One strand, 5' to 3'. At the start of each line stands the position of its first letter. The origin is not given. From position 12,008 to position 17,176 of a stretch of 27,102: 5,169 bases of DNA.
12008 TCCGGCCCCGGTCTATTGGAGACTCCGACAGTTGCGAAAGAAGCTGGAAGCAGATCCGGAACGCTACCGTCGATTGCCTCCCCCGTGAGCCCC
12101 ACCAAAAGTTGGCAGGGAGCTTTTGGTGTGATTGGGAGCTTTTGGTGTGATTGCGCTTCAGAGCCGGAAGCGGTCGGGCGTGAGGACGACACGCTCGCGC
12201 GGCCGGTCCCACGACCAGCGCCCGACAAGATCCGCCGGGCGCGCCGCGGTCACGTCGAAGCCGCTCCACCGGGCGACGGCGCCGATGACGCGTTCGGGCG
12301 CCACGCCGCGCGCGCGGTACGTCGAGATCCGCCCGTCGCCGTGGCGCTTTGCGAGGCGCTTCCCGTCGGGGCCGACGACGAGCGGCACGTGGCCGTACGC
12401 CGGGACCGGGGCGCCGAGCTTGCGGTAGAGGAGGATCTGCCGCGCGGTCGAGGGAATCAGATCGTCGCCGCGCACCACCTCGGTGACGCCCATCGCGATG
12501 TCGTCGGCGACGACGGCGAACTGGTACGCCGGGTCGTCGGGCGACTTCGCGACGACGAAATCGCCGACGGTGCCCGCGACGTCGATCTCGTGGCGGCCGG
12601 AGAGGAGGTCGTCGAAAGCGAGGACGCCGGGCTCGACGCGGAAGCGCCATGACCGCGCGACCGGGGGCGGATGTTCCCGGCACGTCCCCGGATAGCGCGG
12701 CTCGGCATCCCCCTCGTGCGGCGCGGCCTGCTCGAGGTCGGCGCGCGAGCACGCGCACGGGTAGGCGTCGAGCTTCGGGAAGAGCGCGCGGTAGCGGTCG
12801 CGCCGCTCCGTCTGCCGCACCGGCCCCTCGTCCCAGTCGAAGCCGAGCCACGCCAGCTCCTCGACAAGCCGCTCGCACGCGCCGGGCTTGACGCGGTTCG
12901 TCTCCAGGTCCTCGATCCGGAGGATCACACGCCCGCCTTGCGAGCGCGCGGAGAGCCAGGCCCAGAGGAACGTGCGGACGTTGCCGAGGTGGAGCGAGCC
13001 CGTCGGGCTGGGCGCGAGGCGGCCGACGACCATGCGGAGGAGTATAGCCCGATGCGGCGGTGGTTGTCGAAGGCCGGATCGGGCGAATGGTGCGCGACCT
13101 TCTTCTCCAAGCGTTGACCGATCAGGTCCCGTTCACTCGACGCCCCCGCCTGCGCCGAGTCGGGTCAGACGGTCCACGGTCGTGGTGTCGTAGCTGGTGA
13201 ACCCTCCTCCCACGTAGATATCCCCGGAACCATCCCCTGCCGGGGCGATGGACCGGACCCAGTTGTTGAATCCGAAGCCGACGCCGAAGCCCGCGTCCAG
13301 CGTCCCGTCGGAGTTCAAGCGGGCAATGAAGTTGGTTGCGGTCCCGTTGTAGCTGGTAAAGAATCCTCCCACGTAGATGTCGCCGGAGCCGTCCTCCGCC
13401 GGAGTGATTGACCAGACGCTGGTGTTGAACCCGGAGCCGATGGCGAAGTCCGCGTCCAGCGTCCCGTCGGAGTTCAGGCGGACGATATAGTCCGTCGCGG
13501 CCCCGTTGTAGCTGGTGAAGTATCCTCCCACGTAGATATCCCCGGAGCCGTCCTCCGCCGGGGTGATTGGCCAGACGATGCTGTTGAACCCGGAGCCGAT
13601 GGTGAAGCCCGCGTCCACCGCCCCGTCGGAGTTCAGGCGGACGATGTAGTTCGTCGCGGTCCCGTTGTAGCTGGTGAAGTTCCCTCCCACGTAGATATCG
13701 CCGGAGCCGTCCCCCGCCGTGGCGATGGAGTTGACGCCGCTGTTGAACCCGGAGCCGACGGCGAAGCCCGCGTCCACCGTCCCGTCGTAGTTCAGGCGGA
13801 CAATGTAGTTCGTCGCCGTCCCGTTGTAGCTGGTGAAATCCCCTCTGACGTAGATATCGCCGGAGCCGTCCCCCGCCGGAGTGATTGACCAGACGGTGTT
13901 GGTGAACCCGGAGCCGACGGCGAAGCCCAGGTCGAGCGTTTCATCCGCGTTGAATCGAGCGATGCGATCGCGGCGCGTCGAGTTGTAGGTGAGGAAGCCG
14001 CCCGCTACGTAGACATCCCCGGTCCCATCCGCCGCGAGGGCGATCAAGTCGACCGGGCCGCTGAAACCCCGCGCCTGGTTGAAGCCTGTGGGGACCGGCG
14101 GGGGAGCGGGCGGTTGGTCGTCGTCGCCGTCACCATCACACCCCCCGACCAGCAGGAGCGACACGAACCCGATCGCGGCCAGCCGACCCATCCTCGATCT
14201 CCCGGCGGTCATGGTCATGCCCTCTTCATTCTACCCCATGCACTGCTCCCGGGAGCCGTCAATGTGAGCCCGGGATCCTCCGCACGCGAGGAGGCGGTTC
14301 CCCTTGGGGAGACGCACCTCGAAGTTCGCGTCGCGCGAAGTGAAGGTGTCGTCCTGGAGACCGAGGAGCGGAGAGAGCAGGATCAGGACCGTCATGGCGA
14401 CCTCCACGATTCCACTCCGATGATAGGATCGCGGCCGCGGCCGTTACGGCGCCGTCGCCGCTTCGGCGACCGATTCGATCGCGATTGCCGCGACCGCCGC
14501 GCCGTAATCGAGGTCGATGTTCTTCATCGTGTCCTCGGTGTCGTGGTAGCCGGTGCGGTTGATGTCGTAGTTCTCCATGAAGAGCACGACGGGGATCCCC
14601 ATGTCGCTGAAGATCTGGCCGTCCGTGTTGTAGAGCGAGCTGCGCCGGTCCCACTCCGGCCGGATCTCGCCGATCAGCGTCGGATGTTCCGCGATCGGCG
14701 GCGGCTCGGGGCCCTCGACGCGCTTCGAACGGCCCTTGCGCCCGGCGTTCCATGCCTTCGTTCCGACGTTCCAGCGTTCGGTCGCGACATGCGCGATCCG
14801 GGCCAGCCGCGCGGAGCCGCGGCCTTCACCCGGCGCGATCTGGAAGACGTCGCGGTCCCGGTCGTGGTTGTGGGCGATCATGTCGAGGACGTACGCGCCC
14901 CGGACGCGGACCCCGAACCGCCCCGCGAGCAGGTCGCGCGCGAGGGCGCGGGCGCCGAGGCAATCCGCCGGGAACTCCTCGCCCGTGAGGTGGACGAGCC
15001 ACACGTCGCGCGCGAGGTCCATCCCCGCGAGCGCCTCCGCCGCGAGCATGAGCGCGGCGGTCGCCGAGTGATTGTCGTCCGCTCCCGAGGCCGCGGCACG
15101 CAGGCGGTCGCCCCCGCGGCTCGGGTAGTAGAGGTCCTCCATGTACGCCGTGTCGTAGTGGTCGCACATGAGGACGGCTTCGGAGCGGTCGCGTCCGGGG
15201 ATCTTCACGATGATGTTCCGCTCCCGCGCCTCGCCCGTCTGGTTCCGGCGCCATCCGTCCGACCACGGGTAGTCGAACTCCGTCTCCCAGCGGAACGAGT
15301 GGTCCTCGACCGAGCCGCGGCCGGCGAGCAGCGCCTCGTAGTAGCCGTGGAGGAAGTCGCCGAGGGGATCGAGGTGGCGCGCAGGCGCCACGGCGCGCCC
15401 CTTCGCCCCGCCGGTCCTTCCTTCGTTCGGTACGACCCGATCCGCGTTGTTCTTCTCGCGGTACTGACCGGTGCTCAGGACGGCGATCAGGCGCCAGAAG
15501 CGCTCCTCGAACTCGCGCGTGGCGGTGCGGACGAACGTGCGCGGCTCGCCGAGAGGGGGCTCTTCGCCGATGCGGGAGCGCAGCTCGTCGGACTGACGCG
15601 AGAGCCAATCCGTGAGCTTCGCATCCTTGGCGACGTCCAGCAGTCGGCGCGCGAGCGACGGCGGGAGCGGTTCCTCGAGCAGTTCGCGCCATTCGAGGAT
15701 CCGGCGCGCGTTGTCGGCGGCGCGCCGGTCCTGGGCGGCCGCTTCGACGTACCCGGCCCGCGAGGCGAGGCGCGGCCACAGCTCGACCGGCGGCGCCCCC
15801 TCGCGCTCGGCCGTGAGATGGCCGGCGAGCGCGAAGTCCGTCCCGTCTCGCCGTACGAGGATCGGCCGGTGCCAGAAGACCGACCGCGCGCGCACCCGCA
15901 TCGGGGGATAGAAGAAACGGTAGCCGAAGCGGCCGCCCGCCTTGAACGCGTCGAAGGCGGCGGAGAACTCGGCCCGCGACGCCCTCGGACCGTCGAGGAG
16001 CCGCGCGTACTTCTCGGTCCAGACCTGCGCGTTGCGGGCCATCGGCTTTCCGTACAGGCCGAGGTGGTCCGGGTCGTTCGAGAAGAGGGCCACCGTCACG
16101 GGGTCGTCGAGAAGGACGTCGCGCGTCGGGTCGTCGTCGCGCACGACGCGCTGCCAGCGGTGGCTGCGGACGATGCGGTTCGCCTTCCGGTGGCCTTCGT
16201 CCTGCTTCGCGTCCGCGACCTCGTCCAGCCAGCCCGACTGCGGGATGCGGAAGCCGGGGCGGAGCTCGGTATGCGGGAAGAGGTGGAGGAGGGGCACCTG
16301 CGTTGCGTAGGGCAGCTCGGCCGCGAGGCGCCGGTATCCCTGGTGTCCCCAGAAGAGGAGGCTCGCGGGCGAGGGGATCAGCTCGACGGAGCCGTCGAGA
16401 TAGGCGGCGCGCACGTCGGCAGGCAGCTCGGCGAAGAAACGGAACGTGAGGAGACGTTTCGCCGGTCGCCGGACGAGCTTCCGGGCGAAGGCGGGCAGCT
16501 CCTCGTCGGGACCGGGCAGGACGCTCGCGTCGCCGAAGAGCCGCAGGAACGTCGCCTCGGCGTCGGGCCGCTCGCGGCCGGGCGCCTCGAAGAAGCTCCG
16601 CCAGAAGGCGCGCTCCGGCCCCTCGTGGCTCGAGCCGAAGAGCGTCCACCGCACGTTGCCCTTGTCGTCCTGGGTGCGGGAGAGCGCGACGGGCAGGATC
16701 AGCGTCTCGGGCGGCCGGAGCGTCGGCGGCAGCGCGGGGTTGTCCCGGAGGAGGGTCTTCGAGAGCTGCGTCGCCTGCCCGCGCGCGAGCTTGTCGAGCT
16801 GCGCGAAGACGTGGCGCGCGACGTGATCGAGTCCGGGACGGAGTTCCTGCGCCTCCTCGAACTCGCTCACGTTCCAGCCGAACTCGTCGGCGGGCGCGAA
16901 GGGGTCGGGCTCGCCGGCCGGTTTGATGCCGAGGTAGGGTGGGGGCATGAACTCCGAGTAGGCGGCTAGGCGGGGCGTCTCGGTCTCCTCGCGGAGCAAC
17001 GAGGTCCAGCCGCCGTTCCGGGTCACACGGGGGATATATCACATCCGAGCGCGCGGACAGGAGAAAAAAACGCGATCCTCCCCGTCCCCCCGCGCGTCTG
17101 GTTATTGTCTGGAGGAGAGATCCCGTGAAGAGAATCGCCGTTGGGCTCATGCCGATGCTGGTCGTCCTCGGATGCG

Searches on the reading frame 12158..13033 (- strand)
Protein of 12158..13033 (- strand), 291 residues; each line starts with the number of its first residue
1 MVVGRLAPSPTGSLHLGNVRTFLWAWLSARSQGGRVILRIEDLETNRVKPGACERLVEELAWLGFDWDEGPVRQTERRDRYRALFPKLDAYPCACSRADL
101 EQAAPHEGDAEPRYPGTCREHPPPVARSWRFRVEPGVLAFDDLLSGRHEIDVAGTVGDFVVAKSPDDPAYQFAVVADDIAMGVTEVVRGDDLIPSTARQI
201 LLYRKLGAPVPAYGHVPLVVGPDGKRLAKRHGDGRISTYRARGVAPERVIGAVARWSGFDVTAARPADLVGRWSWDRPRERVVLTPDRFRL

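Call 61: search_protein_families(library=pfam, proteins=[window:12158-13033:-], max_evalue=0.0001)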
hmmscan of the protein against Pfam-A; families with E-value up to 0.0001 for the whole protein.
window:12158-13033:- (291 aa): 1 family
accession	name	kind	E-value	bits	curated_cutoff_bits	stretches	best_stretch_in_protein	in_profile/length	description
PF00749.27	tRNA-synt_1c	-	4.9e-50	170.7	23.4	1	2-256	2-275/314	tRNA synthetases class I (E and Q), catalytic domain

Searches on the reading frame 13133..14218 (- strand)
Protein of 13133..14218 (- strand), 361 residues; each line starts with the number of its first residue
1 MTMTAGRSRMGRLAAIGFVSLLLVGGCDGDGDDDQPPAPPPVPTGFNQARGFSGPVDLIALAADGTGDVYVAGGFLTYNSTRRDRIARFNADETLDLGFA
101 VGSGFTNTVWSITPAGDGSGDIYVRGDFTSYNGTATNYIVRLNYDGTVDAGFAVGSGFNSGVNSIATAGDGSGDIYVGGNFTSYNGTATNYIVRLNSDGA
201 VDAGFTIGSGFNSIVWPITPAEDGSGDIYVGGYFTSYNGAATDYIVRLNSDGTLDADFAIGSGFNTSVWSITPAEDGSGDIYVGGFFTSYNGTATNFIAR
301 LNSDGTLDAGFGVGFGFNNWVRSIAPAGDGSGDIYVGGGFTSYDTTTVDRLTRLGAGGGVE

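Call 61: search_protein_families(library=pfam, proteins=[window:13133-14218:-], max_evalue=0.0001)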
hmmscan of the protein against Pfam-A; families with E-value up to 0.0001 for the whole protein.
window:13133-14218:- (361 aa): 2 families
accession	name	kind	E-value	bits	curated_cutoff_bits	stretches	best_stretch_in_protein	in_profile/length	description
PF17164.10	DUF5122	-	2.4e-47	159.3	27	5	226-258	4-36/36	Domain of unknown function (DUF5122) beta-propeller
PF12768.13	Rax2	-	3.4e-07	30.3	28.8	0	157-185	22-48/254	Rax2 C-terminal beta propeller domain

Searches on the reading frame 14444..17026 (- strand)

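Call 61: search_protein_families(library=pfam, proteins=[window:14444-17026:-], max_evalue=0.0001)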
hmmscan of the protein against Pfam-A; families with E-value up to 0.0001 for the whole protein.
window:14444-17026:- (860 aa): 1 family
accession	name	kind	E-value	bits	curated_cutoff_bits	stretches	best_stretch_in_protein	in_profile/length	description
PF04389.22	Peptidase_M28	-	1.1e-18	68.1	21.3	1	604-722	1-100/193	Peptidase family M28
